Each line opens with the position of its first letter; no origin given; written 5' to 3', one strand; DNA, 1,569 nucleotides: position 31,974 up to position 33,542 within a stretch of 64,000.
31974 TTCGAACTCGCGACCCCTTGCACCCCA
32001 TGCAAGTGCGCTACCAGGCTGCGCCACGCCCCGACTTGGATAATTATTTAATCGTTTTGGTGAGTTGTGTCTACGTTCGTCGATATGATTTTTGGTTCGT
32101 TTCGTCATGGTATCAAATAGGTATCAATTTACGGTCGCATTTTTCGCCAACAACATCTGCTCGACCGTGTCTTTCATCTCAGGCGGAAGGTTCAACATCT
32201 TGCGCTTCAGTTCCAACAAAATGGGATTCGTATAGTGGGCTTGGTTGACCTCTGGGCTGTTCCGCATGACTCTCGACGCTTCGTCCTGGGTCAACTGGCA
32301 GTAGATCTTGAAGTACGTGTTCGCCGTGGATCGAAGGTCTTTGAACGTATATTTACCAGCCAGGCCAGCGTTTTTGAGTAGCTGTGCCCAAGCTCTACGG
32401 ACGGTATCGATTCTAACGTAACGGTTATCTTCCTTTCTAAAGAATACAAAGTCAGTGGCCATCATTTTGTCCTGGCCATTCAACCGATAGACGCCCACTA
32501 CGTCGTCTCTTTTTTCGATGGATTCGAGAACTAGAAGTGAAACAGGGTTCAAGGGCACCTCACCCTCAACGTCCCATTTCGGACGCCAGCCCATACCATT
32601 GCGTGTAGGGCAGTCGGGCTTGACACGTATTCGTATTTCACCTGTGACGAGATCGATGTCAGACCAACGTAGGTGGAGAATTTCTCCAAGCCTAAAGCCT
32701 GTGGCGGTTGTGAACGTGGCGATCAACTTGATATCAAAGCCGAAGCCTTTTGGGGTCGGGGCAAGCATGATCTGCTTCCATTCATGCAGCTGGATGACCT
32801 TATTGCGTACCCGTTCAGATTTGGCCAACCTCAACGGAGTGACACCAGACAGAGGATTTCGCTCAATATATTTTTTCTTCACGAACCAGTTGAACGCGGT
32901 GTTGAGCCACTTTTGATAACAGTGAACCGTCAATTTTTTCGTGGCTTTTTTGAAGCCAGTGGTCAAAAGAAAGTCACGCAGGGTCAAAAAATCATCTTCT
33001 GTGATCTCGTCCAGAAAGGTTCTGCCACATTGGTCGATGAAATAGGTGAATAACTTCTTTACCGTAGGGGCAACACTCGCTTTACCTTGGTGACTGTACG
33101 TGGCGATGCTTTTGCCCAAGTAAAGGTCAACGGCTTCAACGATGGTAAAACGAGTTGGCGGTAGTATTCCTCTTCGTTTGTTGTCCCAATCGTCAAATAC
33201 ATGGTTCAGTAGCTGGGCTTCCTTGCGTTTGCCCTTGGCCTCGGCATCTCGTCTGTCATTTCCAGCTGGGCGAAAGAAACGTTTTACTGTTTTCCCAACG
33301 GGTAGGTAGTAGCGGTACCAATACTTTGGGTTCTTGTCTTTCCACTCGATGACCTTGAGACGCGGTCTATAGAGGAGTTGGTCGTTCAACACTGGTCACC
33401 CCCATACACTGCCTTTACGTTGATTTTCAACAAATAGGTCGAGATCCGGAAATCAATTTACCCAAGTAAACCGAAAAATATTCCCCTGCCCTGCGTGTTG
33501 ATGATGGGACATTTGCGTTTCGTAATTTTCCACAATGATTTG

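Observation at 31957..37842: Integrase island at tRNA-Pro(GGG) bounded by direct repeats of the tRNA 5' half, with int next to the tRNA 5' end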

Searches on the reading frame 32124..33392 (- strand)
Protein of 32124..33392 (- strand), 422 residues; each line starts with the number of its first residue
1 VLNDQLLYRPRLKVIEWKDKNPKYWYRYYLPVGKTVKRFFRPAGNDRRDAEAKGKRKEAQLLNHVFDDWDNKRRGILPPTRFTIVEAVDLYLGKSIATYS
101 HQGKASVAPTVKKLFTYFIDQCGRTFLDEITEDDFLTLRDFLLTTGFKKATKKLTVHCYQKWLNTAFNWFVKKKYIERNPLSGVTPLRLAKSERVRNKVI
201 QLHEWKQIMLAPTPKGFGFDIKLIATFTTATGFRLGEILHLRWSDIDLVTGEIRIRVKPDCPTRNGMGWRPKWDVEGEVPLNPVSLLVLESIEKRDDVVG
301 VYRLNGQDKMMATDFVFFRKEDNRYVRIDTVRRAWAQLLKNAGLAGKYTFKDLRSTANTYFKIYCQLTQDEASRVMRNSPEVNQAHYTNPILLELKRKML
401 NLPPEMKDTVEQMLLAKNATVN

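Call 7: search_protein_families(library=pfam, proteins=[window:32124-33392:-], max_evalue=0.01)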
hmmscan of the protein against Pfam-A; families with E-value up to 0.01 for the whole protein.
window:32124-33392:- (422 aa): 2 families
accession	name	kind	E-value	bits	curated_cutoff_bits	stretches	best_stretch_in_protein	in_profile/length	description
PF00589.27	Phage_integrase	-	8.7e-13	48.8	27.1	1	199-359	2-138/172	Phage integrase family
PF13102.12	Phage_int_SAM_5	-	0.00058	20.6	22.3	1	94-180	8-92/98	Phage integrase SAM-like domain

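Call 9: find_homologous_proteins(query=window:32124-33392:-)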
Query window:32124-33392:- (422 aa): 4 proteins with E <= 0.001 among 3769 candidates.
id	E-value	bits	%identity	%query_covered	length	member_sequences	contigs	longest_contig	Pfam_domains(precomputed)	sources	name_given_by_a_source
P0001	1.2e-289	978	100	100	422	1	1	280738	PF00589.28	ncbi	-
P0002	4.1e-148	512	55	100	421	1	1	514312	PF13102.13,PF00589.28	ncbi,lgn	-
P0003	3.4e-143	496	54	100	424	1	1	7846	PF00589.28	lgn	-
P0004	1.7e-102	362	42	99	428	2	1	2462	PF00589.28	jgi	-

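Call 11: find_encoding_contigs(protein=P0002, flank=10000)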
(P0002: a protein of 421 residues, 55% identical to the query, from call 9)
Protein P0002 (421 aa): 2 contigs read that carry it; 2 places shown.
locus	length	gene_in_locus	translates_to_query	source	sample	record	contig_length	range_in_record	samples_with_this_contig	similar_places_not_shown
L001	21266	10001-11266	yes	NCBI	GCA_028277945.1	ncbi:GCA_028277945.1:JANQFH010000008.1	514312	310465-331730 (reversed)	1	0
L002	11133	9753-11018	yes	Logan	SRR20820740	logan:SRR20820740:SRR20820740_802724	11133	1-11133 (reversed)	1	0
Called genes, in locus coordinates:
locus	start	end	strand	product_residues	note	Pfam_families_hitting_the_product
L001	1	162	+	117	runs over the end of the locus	PF02452:PemK_toxin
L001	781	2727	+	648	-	PF05960:DUF885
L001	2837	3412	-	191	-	PF00239:Resolvase, PF08281:Sigma70_r4_2 (faint), PF04545:Sigma70_r4 (faint), PF13936:HTH_38 (faint), PF13384:HTH_23 (faint)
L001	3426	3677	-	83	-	-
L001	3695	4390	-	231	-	PF13428:TPR_14 (faint), PF13432:TPR_16 (faint)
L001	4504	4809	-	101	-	-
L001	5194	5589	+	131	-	-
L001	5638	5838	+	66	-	-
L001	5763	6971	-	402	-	-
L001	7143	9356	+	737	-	PF08708:PriCT_1, PF08706:D5_N, PF19263:DUF5906, PF03288:Pox_D5 (weak)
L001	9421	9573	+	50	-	-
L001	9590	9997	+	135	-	PF12728:HTH_17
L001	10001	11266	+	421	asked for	PF13102:Phage_int_SAM_5 (weak), PF00589:Phage_integrase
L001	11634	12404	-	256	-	-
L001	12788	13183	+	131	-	PF00072:Response_reg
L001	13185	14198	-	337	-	PF02775:TPP_enzyme_C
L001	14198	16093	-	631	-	PF01558:POR, PF01855:POR_N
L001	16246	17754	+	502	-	PF00171:Aldedh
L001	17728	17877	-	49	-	-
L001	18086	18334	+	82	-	PF12441:CopG_antitoxin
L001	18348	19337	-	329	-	PF00903:Glyoxalase (weak), PF13669:Glyoxalase_4 (faint), PF00903:Glyoxalase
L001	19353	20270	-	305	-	PF00701:DHDPS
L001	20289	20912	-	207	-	-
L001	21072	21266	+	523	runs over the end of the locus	PF13231:PMT_2, PF12895:ANAPC3 (weak), PF13424:TPR_12 (faint), PF24575:TPR_Slam (faint), PF25064:ARM_TT21_5th (faint), PF13431:TPR_17 (faint), PF13432:TPR_16 (weak), PF14559:TPR_19 (weak), +5 more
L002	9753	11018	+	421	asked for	PF13102:Phage_int_SAM_5 (weak), PF00589:Phage_integrase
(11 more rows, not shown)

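Call 12: find_encoding_contigs(protein=P0003, flank=10000)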
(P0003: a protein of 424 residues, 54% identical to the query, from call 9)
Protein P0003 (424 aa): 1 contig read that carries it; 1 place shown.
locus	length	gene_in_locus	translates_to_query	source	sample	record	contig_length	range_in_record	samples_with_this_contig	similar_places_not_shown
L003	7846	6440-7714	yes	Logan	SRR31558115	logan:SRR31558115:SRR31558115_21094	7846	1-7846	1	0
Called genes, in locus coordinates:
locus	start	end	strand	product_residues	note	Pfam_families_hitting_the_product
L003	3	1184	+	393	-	?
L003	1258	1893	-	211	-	PF00239:Resolvase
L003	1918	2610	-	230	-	PF07719:TPR_2 (faint), PF13428:TPR_14 (faint)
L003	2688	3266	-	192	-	-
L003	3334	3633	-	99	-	-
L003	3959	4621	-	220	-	-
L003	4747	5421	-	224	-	PF13392:HNH_3 (weak)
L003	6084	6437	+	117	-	PF12728:HTH_17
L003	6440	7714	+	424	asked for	PF00589:Phage_integrase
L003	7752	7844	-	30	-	?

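Call 13: find_encoding_contigs(protein=P0004, flank=10000)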
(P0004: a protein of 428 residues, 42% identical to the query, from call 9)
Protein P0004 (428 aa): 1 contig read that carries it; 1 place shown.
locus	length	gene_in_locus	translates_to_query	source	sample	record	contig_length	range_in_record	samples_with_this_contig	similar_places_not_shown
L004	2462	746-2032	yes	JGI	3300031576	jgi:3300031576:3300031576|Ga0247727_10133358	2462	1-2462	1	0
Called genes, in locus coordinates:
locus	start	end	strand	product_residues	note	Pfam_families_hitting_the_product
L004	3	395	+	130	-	?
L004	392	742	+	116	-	-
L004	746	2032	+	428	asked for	PF00589:Phage_integrase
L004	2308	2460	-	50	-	?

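Call 14: find_encoding_contigs(protein=P0001, flank=10000)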
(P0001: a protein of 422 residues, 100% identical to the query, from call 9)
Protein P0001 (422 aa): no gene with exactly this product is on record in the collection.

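Call 25: list_cluster_members(proteins=[P0001, P0002])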
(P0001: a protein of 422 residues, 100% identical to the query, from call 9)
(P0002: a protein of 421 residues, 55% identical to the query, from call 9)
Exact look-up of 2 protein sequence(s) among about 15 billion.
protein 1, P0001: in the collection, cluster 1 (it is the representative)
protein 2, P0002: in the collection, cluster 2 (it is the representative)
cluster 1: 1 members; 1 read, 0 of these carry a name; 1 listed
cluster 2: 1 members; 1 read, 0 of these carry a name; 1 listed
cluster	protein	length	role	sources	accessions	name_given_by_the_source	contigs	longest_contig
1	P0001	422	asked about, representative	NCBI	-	-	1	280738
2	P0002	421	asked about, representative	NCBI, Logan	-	-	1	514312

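Call 38: find_related_loci(query=A1, collection=genome_contigs, flank=10000)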
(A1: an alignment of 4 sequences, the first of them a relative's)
Query A1 (422 aa) in genome_contigs; peptide patterns used: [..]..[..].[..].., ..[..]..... (x = any residue, [..] = any of these).
272 stretches matched a pattern; 46 encode a relative of the query (tblastn E <= 1e-3); 46 distinct loci.
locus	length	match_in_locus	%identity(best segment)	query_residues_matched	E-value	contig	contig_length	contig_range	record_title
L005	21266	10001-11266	55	1-422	2e-151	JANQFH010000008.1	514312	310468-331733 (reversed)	MAG: Oligoflexia bacterium isolate PL23a_bin.77 k99_223092, whole genome shotgun sequence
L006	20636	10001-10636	26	79-300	2e-11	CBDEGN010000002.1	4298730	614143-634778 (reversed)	MAG: Longimicrobiales bacterium isolate 80fc88f1-1ec1-4d60-8a5e-1a92744ba94c genome assembly, contig: contig_2, whole ge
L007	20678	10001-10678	27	148-380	4e-11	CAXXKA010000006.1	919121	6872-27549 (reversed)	MAG: uncultured candidate division Zixibacteria bacterium isolate 057be676-9b3e-4ab3-9904-799d5201c552 genome assembly,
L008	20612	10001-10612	26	89-301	1e-10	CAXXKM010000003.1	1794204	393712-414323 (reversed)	MAG: Longimicrobiales bacterium isolate 66c0fc7b-e3b3-44f4-8b1e-17cf0e7a764f genome assembly, contig: contig_3, whole ge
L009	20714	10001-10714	24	52-301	2e-10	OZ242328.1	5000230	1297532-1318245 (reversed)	MAG: Longimicrobiales bacterium isolate 0ef71ae0-4384-4122-aa05-a38a78c2d7b0 genome assembly, chromosome: 1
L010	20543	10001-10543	25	79-258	3e-10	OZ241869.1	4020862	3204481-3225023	MAG: Longimicrobiales bacterium isolate 4d932f89-bb95-4433-bef4-8436000ce683 genome assembly, chromosome: 1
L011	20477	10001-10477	28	133-301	2e-9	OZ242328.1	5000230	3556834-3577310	MAG: Longimicrobiales bacterium isolate 0ef71ae0-4384-4122-aa05-a38a78c2d7b0 genome assembly, chromosome: 1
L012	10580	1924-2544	26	79-295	1e-9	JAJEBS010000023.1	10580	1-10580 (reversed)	MAG: Gemmatimonadetes bacterium isolate jk18x9bins.46 k141_451025, whole genome shotgun sequence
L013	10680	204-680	28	133-301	3e-9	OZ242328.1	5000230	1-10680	MAG: Longimicrobiales bacterium isolate 0ef71ae0-4384-4122-aa05-a38a78c2d7b0 genome assembly, chromosome: 1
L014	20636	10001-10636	23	79-300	3e-9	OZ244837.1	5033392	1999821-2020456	MAG: Longimicrobiales bacterium isolate 48aeeb49-8e18-4534-9786-cea19b553b3a genome assembly, chromosome: 1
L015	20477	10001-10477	27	133-301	3e-9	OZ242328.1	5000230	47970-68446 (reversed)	MAG: Longimicrobiales bacterium isolate 0ef71ae0-4384-4122-aa05-a38a78c2d7b0 genome assembly, chromosome: 1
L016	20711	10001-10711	25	54-301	3e-9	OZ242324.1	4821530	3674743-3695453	MAG: Longimicrobiales bacterium isolate 07de4c10-1fa3-4f23-aeab-92fd89ad4539 genome assembly, chromosome: 1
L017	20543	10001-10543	26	79-258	5e-9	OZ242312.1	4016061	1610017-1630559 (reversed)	MAG: Gemmatimonadota bacterium isolate 199b9089-fb52-4512-a5e9-bc908b5c825e genome assembly, chromosome: 1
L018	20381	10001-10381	30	133-258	7e-9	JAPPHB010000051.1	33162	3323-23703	MAG: Gammaproteobacteria bacterium isolate RHO1_bin_70 NODE_2453_length_33162_cov_426.361887, whole genome shotgun seque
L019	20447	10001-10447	29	115-258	6e-9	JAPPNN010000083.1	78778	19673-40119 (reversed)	MAG: Gemmatimonadota bacterium isolate RHO3_bin_72 NODE_751_length_78778_cov_596.891887, whole genome shotgun sequence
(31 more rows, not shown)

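Call 39: find_related_loci(query=A1, collection=metagenome_contigs, flank=10000)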
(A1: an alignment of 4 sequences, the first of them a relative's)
Query A1 (422 aa) in metagenome_contigs; peptide patterns used: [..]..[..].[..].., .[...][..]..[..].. (x = any residue, [..] = any of these).
449 stretches matched a pattern; 1 encode a relative of the query (tblastn E <= 1e-3); 1 distinct loci.
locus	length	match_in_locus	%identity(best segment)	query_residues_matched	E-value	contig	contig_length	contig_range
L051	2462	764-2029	42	4-422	6e-114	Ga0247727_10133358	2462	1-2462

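Call 41: find_related_loci(query=A1, collection=viral_contigs, flank=10000)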
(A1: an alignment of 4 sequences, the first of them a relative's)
Query A1 (422 aa) in viral_contigs; peptide patterns used: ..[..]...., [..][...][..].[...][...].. (x = any residue, [..] = any of these).
98 stretches matched a pattern; 1 encode a relative of the query (tblastn E <= 1e-3); 1 distinct loci.
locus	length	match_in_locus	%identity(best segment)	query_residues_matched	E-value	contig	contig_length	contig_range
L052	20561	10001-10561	24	130-359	6e-10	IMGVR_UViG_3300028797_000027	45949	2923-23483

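Call 49: find_homologous_proteins(query=A1, max_evalue=0.00001)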
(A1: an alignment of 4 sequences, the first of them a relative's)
Query A1 (4 sequences) (422 aa, profile of the alignment): 12 proteins with E <= 0.00001 among 7031 candidates.
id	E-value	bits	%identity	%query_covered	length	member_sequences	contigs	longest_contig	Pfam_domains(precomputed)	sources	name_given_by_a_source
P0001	9.5e-231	784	100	100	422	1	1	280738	PF00589.28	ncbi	-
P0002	2.0e-228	777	55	100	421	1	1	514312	PF13102.13,PF00589.28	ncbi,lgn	-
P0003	5.6e-227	772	54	100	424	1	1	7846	PF00589.28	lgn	-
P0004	1.1e-218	745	42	99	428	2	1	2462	PF00589.28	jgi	-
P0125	1.8e-10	59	24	79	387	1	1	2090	PF13356.13,PF00589.28,PF24624.2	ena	-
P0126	2.2e-9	55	28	52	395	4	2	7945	PF14659.13,PF00589.28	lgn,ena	-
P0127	4.4e-9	54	23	51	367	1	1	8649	PF00589.28,PF24624.2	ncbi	-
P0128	2.7e-8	52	23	51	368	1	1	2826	PF00589.28,PF24624.2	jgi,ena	-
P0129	2.0e-7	49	28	33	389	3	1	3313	PF14659.13,PF00589.28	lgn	-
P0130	7.2e-7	47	25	62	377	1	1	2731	PF00589.28,PF24624.2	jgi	jgi:integrase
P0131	1.9e-6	45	25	62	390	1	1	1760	PF22022.3,PF13356.13,PF00589.28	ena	-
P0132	3.2e-6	45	25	50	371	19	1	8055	PF00589.28,PF24624.2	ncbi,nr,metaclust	ncbi:MAG: hypothetical protein A2170_10055 [Deltaproteobacteria bacterium RBG_13_53_10]|nr:MAG: hypo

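Call 51: search_protein_families(library=ncbifam, proteins=[window:32124-33392:-], max_evalue=0.01)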
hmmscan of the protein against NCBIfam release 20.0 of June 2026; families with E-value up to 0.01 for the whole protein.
window:32124-33392:- (422 aa): 4 families
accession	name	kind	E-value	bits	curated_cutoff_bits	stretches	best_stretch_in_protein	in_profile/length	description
NF040815.2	recomb_XerA_Arch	equivalog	3.1e-09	36.8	220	1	99-258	12-151/263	site-specific tyrosine recombinase/integron integrase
TIGR02224.1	recomb_XerC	equivalog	0.00013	21.5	335.15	1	129-258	40-167/295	tyrosine recombinase XerC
NF002331.0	PRK01287.1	subfamily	0.0019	17.2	371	1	162-256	106-199/365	site-specific tyrosine recombinase XerC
TIGR02249.1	integrase_gron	subfamily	0.0077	15.6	265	0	220-256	117-153/315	integron integrase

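Call 52: search_protein_families(library=phrogs, proteins=[window:32124-33392:-], max_evalue=0.001)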
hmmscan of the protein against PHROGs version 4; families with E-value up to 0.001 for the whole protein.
window:32124-33392:- (422 aa): 3 families
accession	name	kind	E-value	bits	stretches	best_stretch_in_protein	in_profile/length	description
phrog_1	-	integration and excision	1.1e-31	111.8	1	9-361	102-406/611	integrase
phrog_216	-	integration and excision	1.9e-14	54.5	1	157-360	16-194/301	integrase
phrog_7244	-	integration and excision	4.3e-05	23.9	1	117-246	105-223/263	integrase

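Call 55: search_protein_representatives(alignment_id=A1)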
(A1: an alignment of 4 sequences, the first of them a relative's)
Query: 4 sequences, 422 profile positions. Proteins with E-value up to 0.001 (for the whole library): 8462; up to 1e-10: 195; up to 1e-30: 38. The best 150 are listed.
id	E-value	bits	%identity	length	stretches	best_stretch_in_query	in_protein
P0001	3.0e-231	784.3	-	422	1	1-422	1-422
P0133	4.8e-71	256.6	-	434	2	6-303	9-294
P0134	6.6e-66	239.6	-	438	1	7-405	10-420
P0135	1.2e-59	219.1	-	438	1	8-405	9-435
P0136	1.0e-58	216.0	-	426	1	8-404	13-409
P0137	1.0e-54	202.8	-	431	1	6-402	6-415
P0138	7.7e-54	199.9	-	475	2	4-298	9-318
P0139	8.2e-54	199.8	-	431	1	1-403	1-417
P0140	1.8e-53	198.7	-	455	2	15-309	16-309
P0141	1.0e-52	196.2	-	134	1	289-422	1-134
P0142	2.0e-52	195.2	-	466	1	10-401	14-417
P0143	9.5e-52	193.0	-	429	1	2-402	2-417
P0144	3.9e-51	191.0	-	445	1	5-402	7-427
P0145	3.7e-49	184.4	-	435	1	3-402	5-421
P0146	7.4e-49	183.5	-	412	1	17-400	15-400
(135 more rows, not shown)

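Call 56: find_encoding_contigs(protein=P0133, flank=10000, max_places=3)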
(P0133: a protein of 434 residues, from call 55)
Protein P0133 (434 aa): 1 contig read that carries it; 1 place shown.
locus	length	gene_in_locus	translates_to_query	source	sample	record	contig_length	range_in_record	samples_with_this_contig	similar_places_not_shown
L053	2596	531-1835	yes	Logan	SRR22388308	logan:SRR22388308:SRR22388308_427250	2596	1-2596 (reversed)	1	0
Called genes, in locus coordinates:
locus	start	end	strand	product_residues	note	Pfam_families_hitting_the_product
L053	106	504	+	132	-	PF12728:HTH_17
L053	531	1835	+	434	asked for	PF00589:Phage_integrase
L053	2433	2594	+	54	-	?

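Call 57: find_encoding_contigs(protein=P0134, flank=10000, max_places=3)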
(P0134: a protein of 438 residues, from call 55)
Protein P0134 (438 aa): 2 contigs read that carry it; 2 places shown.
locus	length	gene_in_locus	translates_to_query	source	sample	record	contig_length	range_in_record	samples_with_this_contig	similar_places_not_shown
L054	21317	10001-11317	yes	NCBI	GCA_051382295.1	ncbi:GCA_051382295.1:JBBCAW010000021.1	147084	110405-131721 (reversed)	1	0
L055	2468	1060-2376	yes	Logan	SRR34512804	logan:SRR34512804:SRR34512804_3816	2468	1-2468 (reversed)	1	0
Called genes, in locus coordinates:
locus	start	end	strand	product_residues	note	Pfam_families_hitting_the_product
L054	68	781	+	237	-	-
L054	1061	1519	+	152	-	-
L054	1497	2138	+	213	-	PF06114:Peptidase_M78 (weak)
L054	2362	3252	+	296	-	-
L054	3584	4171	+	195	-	-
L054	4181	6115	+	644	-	-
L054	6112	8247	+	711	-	PF00476:DNA_pol_A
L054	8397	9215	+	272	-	PF07505:DUF5131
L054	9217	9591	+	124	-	-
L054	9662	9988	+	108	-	-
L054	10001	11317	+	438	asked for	PF00589:Phage_integrase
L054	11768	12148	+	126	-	PF13328:HD_4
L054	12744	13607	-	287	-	-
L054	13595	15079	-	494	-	PF00496:SBP_bac_5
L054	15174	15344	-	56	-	-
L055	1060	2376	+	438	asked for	PF00589:Phage_integrase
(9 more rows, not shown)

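Call 59: find_encoding_contigs(protein=P0135, flank=10000, max_places=2)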
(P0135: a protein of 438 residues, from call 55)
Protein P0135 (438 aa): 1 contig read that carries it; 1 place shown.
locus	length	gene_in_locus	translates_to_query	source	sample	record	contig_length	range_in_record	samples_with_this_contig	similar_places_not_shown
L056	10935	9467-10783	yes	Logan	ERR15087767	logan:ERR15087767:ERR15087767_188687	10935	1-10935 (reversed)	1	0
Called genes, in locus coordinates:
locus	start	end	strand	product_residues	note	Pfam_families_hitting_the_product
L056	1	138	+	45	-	?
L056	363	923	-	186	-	PF18306:LDcluster4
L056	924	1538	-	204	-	PF00925:GTP_cyclohydro2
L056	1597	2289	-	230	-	PF02592:Vut_1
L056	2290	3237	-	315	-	PF13443:HTH_26 (weak)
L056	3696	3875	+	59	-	-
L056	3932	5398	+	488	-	-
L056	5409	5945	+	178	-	-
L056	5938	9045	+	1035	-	PF13814:Replic_Relax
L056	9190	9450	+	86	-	PF12728:HTH_17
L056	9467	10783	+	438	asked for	PF00589:Phage_integrase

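Call 60: find_encoding_contigs(protein=P0136, flank=10000, max_places=2)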
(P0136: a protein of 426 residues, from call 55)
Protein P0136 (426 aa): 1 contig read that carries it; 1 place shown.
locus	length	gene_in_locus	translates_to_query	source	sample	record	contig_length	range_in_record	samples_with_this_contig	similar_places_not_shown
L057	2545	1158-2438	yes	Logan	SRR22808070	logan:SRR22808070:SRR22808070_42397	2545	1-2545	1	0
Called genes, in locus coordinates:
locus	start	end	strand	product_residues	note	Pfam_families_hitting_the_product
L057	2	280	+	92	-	?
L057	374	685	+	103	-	PF12844:HTH_19, PF13443:HTH_26 (weak), PF13560:HTH_31, PF01381:HTH_3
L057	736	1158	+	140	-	PF12728:HTH_17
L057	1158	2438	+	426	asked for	PF00589:Phage_integrase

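Call 64: find_encoding_contigs(protein=P0137, flank=10000, max_places=2)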
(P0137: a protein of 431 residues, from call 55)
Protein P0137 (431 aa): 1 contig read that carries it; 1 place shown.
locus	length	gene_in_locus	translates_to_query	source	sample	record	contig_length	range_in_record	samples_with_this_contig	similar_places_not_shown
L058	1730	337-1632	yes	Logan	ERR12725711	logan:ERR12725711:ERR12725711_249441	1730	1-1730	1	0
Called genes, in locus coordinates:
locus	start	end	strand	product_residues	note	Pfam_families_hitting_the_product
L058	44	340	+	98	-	PF12728:HTH_17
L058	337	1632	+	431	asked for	PF00589:Phage_integrase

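Call 65: find_encoding_contigs(protein=P0139, flank=10000, max_places=2)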
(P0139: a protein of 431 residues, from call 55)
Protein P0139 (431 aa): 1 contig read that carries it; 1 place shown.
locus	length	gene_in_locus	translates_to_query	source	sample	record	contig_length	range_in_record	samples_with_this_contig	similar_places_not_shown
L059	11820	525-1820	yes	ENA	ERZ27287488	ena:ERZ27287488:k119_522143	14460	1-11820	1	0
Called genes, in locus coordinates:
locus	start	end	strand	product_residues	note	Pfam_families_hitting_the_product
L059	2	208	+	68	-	?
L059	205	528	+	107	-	PF12728:HTH_17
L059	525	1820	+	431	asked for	PF00589:Phage_integrase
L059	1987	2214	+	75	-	-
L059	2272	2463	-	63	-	-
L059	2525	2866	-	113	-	-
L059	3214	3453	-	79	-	-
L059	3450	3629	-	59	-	-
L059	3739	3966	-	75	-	-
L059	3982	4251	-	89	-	-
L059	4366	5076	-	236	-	PF01841:Transglut_core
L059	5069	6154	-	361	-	PF01408:GFO_IDH_MocA, PF02894:GFO_IDH_MocA_C, PF22725:GFO_IDH_MocA_C3 (weak)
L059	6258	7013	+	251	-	PF05721:PhyH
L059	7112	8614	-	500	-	PF00202:Aminotran_3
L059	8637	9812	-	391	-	PF24827:AstE_AspA_cat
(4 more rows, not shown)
